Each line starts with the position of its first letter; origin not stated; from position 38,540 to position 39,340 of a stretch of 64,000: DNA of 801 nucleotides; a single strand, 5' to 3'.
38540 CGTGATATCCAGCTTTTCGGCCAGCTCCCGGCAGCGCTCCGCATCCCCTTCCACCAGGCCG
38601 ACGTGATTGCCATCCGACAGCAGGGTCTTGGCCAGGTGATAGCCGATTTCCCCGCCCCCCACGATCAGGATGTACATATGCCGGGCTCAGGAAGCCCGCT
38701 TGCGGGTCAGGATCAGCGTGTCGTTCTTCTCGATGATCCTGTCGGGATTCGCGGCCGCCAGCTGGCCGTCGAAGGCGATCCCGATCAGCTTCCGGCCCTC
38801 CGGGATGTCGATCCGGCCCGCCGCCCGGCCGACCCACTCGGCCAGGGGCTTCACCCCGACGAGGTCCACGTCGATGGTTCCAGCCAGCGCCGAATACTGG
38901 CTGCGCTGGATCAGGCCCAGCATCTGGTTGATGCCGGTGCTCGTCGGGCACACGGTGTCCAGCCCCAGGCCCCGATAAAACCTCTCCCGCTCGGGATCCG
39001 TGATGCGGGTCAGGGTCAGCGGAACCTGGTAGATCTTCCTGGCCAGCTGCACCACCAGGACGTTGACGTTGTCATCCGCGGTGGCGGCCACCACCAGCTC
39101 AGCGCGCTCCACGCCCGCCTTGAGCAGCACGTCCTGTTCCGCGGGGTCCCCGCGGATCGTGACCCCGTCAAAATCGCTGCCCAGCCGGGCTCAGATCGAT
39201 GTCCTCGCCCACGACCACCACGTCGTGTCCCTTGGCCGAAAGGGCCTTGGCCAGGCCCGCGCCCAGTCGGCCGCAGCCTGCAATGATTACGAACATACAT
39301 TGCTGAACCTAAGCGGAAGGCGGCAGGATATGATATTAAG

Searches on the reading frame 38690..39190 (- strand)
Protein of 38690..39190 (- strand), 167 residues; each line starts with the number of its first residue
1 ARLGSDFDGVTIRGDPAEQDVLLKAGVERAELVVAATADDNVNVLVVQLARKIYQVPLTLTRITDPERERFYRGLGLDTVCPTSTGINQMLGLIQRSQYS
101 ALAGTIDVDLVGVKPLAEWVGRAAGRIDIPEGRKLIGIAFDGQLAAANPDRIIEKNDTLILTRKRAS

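Call 59: search_protein_families(library=pfam, max_evalue=0.0001, proteins=[window:38690-39190:-])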
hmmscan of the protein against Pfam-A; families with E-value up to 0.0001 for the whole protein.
window:38690-39190:- (167 aa): 1 family
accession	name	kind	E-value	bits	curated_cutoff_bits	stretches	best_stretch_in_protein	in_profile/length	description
PF02254.24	TrkA_N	-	8.8e-15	55.5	23.8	1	11-81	44-114/116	TrkA-N domain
